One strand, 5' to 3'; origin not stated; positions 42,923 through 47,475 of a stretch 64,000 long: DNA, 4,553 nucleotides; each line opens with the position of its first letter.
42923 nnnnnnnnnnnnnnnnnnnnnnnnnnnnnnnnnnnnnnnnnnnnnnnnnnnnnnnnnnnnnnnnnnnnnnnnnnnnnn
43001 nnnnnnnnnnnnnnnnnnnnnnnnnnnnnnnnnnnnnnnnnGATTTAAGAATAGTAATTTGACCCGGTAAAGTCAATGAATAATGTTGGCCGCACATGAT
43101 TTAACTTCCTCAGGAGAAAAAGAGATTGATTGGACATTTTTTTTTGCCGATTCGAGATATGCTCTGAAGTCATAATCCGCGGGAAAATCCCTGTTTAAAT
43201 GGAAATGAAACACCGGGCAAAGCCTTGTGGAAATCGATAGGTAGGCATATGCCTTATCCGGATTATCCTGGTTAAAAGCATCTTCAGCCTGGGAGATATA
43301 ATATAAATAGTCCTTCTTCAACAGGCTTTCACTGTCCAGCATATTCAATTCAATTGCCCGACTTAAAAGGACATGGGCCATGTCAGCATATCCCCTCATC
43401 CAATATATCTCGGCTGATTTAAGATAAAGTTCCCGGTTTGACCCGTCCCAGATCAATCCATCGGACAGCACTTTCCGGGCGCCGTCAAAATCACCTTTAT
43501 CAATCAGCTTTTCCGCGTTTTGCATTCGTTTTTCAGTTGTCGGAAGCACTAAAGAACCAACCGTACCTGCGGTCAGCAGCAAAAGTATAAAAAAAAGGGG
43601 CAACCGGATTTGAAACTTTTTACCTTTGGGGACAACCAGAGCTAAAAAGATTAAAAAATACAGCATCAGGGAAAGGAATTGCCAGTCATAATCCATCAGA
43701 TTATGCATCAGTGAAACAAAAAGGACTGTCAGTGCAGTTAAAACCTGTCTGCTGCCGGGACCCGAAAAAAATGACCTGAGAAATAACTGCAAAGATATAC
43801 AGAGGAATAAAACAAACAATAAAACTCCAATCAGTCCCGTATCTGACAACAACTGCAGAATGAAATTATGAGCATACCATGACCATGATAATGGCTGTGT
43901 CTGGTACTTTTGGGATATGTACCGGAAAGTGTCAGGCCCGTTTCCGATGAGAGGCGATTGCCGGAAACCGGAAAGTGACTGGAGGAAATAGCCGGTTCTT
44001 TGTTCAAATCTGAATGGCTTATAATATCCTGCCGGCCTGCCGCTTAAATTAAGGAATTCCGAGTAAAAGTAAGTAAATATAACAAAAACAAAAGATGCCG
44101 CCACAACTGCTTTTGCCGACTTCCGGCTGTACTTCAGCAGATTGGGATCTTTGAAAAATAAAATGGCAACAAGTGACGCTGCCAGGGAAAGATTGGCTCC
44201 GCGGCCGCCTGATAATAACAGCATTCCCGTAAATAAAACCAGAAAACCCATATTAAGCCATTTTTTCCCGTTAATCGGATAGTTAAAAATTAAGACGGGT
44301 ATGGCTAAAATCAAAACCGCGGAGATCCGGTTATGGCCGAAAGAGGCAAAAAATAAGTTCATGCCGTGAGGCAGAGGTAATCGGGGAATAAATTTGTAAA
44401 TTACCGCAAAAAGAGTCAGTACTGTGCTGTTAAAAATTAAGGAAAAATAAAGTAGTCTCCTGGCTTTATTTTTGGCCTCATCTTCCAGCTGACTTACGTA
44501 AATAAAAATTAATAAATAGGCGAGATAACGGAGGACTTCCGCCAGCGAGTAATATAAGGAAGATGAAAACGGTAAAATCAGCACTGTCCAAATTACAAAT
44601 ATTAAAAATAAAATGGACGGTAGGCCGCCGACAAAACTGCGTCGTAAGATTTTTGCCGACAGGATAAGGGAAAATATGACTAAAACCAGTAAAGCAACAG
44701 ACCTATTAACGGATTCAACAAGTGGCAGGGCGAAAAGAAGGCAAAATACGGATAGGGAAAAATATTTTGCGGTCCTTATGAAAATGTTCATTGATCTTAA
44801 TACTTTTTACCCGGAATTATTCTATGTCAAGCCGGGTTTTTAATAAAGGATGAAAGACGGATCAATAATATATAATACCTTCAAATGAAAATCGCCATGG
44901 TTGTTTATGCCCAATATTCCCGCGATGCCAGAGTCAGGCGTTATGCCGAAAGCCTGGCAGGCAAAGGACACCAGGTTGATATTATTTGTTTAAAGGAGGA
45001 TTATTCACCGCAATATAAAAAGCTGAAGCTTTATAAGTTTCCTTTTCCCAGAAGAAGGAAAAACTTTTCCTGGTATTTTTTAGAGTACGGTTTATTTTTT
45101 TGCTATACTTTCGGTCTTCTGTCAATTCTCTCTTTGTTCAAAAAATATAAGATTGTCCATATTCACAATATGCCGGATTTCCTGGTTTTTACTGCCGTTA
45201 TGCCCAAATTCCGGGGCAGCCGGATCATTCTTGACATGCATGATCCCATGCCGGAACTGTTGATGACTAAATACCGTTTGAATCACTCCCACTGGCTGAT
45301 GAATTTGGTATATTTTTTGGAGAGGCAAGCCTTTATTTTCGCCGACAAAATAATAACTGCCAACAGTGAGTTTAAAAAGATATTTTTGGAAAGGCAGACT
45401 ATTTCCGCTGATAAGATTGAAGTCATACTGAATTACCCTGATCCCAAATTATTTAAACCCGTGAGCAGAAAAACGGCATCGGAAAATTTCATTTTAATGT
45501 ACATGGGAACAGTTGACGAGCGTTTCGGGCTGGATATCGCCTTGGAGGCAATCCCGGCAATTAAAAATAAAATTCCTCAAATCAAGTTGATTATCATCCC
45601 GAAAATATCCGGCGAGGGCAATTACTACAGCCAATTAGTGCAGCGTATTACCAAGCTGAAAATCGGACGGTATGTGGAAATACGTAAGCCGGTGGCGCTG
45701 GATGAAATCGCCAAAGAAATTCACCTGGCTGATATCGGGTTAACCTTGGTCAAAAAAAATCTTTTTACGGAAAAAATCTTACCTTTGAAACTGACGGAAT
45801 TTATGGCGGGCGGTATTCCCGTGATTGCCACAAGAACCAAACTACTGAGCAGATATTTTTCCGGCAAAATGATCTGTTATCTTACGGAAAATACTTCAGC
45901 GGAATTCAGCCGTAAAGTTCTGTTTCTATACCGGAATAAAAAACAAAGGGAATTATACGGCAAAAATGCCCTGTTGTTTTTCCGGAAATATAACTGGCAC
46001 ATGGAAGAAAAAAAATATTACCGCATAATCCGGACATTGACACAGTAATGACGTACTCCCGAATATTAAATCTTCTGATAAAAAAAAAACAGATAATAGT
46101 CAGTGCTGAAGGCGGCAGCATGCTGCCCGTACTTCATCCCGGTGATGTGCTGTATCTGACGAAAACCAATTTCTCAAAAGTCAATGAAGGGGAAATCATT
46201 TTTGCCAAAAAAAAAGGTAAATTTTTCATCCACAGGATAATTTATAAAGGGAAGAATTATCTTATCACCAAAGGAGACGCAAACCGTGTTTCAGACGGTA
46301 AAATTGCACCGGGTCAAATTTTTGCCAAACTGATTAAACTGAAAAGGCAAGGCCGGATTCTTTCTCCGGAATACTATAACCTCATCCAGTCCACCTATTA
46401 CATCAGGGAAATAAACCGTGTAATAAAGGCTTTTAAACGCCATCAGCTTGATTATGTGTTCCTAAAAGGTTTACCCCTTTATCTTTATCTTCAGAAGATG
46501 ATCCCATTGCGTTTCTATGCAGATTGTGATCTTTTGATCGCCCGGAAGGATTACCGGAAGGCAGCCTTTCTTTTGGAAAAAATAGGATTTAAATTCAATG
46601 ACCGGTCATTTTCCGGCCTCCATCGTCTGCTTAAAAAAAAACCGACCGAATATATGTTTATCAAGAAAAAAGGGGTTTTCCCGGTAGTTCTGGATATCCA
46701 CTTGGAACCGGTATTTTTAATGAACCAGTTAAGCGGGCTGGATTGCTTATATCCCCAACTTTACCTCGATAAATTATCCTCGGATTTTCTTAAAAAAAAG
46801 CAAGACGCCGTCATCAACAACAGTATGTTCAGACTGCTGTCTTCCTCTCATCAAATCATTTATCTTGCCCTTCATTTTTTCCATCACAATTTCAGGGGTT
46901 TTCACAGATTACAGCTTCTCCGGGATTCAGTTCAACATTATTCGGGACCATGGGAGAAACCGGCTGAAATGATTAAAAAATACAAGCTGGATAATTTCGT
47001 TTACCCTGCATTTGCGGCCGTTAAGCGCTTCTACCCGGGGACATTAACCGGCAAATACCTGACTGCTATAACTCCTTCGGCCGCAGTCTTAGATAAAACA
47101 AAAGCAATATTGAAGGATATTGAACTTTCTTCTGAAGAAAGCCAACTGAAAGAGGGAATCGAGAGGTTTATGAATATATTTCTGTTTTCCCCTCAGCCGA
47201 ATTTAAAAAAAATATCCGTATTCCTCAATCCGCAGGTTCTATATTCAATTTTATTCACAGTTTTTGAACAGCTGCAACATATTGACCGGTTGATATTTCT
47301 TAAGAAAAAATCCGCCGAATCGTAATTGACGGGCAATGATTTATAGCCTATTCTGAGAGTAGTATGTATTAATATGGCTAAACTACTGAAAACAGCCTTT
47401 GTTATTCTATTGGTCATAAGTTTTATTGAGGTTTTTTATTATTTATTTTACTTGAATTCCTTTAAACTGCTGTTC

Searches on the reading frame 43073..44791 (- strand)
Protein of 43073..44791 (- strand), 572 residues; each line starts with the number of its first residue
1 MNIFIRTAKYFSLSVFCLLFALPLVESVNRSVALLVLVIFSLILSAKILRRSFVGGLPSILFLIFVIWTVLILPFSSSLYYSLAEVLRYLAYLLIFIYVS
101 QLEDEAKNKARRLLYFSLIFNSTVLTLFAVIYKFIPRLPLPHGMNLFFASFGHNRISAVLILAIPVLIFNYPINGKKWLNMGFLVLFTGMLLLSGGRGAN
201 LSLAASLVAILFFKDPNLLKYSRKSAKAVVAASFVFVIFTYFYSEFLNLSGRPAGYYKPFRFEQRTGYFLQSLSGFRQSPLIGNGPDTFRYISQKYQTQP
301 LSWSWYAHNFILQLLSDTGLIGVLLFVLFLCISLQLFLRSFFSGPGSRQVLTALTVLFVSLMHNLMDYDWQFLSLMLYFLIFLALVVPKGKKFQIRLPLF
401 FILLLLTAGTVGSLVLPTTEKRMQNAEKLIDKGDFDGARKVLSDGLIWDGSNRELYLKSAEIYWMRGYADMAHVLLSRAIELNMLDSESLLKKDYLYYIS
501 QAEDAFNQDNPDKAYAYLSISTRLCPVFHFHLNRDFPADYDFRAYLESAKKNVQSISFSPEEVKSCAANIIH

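Call 42: search_protein_families(library=pfam, proteins=[window:43073-44791:-], max_evalue=0.00001)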
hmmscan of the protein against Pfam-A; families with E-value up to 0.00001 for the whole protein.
window:43073-44791:- (572 aa): 1 family
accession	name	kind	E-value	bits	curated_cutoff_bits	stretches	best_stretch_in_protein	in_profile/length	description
PF04932.20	Wzy_C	-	2.1e-15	57.2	31.7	1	183-327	2-149/149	O-Antigen ligase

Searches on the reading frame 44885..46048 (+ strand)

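Call 42: search_protein_families(library=pfam, proteins=[window:44885-46048:+], max_evalue=0.00001)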
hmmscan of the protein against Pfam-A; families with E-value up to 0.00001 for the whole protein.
window:44885-46048:+ (387 aa): 5 families
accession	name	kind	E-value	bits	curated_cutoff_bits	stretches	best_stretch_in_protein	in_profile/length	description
PF13439.12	Glyco_transf_4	-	9.5e-15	55.5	28.5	1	17-183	8-164/170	Glycosyltransferase Family 4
PF00534.26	Glycos_transf_1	-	7.6e-14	52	26.4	1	197-362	11-169/172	Glycosyl transferases group 1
PF13579.12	Glyco_trans_4_4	-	5.7e-13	49.9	29.7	1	15-183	5-157/158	Glycosyl transferase 4-like domain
PF13692.12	Glyco_trans_1_4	-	7.7e-12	46.1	27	1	203-351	3-142/142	Glycosyl transferases group 1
PF13524.12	Glyco_trans_1_2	-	2e-07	31.5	25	1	263-367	28-130/144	Glycosyl transferase-like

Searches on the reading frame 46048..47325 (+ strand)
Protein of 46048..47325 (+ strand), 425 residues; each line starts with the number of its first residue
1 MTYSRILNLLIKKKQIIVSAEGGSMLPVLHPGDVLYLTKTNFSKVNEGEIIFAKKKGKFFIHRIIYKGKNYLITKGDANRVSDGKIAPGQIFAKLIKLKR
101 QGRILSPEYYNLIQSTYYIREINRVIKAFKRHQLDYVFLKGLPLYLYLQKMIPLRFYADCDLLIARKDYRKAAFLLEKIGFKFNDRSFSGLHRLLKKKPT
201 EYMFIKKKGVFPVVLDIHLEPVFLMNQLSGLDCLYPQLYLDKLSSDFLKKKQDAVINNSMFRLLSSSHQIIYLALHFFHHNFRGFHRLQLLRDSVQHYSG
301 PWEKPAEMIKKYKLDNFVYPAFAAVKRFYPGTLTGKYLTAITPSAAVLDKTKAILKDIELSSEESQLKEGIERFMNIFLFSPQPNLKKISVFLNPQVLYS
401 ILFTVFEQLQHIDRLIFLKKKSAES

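Call 42: search_protein_families(library=pfam, proteins=[window:46048-47325:+], max_evalue=0.00001)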
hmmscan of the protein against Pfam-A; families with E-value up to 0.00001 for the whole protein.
window:46048-47325:+ (425 aa): 1 family
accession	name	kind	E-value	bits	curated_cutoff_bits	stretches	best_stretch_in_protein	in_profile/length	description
PF14907.12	NTP_transf_5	-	1.5e-22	80.8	31.2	1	114-329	52-248/249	Uncharacterised nucleotidyltransferase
